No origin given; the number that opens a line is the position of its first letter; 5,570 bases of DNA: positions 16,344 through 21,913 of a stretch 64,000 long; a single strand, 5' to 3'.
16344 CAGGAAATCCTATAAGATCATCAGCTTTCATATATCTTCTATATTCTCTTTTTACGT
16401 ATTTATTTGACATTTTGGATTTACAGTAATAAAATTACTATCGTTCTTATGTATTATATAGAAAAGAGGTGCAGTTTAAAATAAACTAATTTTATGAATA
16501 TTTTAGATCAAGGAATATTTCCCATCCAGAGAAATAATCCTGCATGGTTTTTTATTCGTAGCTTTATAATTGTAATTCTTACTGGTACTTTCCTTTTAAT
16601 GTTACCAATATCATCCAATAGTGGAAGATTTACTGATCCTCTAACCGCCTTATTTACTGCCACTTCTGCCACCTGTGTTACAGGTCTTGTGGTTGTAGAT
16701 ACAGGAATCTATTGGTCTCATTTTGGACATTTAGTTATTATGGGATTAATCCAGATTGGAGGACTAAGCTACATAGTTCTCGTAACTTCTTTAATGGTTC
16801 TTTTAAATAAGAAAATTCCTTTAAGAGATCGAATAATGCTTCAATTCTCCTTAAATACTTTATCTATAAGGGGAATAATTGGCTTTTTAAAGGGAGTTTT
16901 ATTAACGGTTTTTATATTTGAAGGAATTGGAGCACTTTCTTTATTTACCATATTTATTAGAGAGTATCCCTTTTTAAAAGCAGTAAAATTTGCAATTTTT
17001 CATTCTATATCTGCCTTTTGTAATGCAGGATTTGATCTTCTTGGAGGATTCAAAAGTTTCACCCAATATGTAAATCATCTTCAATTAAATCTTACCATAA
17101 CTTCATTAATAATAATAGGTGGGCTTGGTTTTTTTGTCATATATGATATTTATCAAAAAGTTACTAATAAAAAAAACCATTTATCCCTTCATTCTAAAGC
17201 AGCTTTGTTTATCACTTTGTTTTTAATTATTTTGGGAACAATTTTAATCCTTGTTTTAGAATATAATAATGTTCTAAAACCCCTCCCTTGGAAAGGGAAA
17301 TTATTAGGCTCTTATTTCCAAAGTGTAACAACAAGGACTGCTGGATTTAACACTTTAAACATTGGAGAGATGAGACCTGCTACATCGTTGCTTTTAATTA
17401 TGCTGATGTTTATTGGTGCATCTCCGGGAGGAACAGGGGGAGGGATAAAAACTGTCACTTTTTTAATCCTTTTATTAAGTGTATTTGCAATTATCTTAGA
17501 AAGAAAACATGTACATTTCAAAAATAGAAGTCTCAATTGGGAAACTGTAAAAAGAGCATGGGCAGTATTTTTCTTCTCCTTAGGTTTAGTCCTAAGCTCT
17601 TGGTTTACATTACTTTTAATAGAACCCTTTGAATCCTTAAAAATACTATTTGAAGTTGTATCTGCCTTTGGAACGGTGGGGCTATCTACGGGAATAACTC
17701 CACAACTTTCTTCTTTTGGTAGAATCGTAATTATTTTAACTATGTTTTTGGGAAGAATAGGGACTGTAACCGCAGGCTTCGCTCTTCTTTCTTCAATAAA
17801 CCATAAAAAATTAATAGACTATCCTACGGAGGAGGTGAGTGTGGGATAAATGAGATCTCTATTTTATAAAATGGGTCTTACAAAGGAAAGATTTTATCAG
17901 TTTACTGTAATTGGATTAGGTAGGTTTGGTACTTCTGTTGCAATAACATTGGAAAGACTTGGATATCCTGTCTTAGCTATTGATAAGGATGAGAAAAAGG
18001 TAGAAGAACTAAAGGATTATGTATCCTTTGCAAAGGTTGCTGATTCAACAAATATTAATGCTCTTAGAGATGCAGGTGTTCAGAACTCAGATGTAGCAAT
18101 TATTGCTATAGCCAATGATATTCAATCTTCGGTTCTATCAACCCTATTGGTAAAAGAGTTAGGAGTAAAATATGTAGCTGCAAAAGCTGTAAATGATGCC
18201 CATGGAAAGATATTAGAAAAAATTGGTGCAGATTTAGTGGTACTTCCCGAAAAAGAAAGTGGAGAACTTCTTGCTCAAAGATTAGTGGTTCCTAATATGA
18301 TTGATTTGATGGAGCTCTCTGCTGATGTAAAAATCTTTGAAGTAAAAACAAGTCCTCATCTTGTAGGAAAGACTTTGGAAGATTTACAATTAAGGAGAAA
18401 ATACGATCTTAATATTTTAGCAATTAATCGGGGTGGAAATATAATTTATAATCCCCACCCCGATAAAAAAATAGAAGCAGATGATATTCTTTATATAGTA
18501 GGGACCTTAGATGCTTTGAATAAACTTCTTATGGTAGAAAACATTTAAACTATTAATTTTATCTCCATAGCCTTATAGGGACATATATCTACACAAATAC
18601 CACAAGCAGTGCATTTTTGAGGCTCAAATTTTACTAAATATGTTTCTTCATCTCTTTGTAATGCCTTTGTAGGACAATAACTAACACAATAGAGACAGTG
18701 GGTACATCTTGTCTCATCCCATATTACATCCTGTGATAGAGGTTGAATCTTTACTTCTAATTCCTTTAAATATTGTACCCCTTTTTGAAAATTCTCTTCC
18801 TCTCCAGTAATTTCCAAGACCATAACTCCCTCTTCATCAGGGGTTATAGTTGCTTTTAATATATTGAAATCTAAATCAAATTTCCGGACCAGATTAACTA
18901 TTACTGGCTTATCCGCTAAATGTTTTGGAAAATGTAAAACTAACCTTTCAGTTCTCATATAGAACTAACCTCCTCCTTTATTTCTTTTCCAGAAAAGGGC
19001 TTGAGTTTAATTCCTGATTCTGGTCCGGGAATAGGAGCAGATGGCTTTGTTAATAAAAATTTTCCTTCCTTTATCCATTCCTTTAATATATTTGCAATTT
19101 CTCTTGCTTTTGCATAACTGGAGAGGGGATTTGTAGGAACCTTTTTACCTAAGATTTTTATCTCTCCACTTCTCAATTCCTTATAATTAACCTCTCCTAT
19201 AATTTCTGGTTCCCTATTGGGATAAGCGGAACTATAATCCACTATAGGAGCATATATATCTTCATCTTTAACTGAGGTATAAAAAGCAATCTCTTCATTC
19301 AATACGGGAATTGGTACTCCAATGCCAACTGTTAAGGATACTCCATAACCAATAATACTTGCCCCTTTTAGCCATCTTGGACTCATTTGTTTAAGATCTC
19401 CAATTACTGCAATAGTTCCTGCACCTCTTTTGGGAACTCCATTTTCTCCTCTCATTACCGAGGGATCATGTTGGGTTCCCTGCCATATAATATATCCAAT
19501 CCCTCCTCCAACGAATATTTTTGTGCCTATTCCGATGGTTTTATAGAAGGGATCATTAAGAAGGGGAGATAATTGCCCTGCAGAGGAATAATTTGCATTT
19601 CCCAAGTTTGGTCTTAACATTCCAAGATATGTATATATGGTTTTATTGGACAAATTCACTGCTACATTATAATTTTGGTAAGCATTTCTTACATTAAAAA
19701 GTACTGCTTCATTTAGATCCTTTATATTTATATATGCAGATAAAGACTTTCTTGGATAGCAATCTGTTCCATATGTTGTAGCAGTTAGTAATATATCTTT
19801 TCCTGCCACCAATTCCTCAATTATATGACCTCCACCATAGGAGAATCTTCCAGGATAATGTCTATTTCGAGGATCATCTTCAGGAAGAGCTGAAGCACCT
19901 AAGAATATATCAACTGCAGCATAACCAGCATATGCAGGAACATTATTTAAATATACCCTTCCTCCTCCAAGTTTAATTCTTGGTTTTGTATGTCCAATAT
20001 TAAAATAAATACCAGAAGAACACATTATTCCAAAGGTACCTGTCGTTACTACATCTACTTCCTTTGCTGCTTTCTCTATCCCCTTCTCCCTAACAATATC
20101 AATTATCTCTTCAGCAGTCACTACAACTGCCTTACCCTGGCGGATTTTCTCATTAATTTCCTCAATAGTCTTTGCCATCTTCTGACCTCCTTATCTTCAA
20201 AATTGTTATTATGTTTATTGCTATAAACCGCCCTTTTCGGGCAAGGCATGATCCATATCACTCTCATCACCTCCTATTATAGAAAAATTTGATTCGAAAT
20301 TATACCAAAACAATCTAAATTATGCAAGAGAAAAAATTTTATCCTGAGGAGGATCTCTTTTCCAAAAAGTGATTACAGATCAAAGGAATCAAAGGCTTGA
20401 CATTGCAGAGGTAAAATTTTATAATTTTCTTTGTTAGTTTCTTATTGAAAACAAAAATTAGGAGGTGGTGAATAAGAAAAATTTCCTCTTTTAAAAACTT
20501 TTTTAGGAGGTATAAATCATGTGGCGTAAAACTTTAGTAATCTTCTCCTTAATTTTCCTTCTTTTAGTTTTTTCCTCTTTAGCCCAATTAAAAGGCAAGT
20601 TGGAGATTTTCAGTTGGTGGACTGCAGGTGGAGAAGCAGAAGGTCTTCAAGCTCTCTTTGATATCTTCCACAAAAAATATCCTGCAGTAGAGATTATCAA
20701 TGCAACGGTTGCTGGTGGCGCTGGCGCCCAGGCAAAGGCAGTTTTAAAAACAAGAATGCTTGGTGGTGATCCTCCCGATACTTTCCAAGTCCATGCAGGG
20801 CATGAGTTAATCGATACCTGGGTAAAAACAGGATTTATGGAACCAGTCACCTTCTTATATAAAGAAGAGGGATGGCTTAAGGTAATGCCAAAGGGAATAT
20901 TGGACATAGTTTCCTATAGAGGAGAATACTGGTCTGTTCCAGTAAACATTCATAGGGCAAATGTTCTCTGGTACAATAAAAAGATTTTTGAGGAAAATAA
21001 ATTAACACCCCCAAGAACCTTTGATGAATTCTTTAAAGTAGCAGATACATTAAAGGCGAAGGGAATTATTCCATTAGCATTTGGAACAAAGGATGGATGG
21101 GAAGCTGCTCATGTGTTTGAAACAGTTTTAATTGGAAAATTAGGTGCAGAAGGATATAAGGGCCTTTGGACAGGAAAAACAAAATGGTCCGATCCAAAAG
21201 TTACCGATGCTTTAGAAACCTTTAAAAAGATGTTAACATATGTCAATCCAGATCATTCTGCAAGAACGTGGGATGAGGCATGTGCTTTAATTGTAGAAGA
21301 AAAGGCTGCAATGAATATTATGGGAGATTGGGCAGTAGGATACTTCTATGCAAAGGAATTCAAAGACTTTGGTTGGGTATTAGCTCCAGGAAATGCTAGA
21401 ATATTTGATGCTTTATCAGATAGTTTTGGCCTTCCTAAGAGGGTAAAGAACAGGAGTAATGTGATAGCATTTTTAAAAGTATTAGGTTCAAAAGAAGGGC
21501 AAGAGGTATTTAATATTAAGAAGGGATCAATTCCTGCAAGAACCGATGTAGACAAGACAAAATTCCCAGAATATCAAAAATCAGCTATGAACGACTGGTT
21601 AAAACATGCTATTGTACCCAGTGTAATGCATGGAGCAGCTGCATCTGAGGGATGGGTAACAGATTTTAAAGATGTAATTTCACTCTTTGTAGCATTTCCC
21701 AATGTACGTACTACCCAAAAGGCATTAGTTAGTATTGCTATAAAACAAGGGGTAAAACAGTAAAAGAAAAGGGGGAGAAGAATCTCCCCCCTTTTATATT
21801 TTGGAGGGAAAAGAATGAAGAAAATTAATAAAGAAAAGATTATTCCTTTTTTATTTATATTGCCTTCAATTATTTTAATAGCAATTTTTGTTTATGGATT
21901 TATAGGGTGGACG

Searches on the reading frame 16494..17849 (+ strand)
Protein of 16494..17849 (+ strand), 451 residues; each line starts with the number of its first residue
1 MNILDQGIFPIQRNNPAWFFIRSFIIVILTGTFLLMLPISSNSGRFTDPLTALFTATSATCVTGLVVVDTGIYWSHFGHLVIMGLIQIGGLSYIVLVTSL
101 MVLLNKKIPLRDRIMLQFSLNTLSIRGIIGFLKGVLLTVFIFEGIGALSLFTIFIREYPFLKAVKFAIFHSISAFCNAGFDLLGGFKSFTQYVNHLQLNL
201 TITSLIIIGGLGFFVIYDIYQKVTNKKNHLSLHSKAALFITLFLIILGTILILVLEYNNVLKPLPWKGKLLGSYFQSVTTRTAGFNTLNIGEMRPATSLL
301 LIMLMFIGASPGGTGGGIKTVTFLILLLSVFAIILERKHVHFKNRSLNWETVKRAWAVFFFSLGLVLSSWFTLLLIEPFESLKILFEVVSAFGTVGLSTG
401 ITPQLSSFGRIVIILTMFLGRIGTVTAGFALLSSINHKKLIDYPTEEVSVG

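Call 61: search_protein_families(library=pfam, proteins=[window:16494-17849:+], max_evalue=0.00001)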
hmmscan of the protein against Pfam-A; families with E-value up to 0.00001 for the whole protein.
window:16494-17849:+ (451 aa): 1 family
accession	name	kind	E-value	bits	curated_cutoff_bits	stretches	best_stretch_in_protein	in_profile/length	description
PF02386.22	TrkH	-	5.9e-58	197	27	1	16-426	35-485/502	Cation transport protein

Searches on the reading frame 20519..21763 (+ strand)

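Call 61: search_protein_families(library=pfam, proteins=[window:20519-21763:+], max_evalue=0.00001)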
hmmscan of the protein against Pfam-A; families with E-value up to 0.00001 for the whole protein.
window:20519-21763:+ (414 aa): 2 families
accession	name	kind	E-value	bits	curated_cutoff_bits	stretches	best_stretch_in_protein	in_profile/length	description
PF01547.30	SBP_bac_1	-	1.3e-34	121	26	1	38-329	3-307/307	Bacterial extracellular solute-binding protein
PF13416.11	SBP_bac_8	-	1.9e-20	74.3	27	1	46-349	2-270/279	Bacterial extracellular solute-binding protein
